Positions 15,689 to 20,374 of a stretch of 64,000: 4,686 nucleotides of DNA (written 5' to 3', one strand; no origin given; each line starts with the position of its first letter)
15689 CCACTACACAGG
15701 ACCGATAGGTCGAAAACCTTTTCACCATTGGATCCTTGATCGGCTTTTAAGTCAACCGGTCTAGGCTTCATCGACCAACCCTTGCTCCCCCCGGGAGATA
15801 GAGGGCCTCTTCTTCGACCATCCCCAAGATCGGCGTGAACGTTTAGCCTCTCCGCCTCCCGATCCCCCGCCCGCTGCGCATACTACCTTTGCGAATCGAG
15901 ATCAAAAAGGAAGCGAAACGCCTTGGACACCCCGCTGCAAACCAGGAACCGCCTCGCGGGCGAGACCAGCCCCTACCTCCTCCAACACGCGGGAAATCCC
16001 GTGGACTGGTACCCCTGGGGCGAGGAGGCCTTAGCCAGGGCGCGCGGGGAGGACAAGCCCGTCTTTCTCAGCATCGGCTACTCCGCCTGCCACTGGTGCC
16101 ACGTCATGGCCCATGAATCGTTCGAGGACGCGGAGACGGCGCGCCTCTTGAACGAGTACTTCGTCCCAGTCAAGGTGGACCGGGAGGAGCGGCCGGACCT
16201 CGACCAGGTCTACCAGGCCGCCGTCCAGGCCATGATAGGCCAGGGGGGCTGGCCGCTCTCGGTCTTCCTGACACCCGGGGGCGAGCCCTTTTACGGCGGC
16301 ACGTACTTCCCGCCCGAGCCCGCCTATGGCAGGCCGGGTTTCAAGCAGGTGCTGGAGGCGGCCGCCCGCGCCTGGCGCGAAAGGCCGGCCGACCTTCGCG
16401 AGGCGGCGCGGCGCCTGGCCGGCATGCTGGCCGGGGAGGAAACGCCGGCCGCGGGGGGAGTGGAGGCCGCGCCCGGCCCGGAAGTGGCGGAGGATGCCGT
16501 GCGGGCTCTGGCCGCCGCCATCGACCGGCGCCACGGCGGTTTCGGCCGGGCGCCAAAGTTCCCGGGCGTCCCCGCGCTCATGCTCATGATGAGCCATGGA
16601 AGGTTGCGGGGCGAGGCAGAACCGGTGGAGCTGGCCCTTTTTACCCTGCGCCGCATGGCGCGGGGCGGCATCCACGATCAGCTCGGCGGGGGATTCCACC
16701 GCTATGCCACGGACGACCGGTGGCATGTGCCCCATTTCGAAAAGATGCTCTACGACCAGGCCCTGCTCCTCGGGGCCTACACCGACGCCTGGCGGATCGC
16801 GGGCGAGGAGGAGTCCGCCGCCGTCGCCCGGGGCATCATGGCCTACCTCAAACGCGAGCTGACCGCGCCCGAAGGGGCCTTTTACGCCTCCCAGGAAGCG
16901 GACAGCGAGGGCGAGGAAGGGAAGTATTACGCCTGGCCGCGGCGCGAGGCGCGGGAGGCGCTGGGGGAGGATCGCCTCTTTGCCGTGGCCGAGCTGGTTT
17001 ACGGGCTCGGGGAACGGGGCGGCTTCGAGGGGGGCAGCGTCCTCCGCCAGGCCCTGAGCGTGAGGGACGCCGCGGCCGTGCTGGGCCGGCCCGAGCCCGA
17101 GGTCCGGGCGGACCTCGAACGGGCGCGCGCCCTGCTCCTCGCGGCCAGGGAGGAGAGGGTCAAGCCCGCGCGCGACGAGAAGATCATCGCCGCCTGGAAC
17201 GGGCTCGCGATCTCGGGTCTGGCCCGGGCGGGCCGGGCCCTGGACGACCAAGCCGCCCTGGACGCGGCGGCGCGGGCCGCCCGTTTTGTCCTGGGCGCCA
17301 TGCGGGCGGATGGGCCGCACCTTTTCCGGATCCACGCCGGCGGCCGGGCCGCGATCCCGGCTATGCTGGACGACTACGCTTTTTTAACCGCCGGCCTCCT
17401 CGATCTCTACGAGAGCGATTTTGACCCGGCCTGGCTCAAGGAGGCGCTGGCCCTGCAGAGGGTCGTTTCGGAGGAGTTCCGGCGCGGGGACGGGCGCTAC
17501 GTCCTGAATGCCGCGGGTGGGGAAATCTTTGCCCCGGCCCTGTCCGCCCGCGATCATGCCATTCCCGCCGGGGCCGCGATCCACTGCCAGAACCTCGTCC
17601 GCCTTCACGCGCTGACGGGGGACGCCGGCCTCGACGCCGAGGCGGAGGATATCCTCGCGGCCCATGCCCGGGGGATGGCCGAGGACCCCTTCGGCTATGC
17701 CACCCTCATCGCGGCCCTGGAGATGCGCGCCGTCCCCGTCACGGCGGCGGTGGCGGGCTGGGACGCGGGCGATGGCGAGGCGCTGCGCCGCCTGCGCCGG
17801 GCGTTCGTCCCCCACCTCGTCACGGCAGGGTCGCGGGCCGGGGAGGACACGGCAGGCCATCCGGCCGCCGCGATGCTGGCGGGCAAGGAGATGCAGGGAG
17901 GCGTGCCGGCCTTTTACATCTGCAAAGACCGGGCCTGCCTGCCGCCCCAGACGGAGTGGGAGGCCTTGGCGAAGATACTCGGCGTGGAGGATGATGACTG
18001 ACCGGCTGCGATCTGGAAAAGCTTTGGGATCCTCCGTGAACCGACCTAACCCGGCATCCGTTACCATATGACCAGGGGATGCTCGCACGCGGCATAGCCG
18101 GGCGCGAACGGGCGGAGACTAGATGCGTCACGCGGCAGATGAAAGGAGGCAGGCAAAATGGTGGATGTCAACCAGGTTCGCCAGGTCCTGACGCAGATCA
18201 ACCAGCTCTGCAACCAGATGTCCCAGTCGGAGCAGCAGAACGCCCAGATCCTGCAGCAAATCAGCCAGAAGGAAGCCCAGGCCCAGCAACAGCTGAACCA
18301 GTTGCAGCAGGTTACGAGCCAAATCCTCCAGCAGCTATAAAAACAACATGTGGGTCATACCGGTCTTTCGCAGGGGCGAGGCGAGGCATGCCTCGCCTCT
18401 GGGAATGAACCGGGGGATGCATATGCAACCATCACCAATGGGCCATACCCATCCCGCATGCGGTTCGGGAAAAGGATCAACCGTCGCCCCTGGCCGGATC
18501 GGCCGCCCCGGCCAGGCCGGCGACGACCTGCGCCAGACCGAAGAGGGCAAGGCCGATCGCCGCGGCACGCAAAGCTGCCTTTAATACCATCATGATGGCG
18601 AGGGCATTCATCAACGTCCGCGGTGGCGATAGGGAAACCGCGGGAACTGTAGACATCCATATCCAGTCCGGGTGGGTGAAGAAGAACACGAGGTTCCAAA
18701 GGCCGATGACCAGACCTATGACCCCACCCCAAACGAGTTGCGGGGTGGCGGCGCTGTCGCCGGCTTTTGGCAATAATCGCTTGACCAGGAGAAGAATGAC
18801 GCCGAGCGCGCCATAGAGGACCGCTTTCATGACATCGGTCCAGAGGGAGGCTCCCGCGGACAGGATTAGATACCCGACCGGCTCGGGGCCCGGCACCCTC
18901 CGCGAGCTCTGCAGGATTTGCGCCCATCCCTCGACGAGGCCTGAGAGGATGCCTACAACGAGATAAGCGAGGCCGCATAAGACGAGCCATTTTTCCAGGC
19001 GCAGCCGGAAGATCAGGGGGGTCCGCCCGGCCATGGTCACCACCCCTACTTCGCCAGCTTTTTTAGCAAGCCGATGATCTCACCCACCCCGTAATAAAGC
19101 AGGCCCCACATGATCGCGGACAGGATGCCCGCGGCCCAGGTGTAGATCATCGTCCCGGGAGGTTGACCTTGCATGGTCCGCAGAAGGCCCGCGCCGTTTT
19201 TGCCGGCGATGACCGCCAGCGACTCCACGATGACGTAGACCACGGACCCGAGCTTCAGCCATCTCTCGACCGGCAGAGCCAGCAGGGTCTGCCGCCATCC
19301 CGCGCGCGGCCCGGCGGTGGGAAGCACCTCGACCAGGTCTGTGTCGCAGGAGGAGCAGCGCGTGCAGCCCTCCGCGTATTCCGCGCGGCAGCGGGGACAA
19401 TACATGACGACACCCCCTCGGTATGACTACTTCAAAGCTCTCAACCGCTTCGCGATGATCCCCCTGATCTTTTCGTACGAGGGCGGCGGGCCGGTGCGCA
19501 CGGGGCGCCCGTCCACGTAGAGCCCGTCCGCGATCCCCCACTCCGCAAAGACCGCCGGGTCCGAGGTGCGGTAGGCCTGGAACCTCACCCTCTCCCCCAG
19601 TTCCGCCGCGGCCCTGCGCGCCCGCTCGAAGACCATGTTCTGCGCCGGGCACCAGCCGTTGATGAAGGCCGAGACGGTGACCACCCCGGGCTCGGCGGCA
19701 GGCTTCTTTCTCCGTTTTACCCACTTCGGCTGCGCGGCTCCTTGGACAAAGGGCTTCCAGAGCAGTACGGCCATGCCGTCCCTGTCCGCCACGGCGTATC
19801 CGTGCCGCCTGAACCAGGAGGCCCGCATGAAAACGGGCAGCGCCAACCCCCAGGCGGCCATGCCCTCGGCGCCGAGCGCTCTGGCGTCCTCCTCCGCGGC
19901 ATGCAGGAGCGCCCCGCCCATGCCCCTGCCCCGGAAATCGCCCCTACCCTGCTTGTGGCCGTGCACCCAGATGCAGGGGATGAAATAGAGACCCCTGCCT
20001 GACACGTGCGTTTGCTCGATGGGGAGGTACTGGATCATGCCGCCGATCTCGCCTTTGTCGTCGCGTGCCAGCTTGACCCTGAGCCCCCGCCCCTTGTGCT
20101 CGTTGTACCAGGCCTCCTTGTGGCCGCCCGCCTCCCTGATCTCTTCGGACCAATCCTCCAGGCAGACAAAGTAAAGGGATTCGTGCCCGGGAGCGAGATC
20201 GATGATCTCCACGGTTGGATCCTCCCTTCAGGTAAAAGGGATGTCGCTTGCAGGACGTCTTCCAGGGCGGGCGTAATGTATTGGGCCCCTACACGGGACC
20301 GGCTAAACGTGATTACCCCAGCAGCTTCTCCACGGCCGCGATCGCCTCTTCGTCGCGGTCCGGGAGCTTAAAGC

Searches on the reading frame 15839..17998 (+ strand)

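Call 16: search_protein_families(library=pfam, proteins=[window:15839-17998:+], max_evalue=0.0001)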
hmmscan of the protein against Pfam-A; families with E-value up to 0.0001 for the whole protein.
window:15839-17998:+ (720 aa): 2 families
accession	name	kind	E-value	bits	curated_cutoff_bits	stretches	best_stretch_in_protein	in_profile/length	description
PF03190.21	Thioredox_DsbH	-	1.4e-75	253.1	27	1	37-196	2-161/163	Protein of unknown function, DUF255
PF13899.12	Thioredoxin_7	-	3.3e-10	40.4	27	1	56-146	1-83/83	Thioredoxin-like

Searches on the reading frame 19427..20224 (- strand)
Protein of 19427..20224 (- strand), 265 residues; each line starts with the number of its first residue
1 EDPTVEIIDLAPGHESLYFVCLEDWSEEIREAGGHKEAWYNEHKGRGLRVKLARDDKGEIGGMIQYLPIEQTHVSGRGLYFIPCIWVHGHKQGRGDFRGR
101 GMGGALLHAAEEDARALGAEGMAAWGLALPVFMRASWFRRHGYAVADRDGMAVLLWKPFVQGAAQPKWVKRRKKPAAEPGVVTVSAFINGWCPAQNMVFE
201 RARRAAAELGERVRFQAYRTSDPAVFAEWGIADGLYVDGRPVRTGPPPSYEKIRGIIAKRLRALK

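Call 16: search_protein_families(library=pfam, proteins=[window:19427-20224:-], max_evalue=0.0001)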
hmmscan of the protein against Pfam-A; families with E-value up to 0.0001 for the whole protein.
window:19427-20224:- (265 aa): 2 families
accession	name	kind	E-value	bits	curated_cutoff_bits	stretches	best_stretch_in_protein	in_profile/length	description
PF13508.13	Acetyltransf_7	-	7.3e-05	23.5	27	0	53-144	8-83/84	Acetyltransferase (GNAT) domain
PF00583.31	Acetyltransf_1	-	8.5e-05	23.3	20.7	0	31-125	14-98/116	Acetyltransferase (GNAT) family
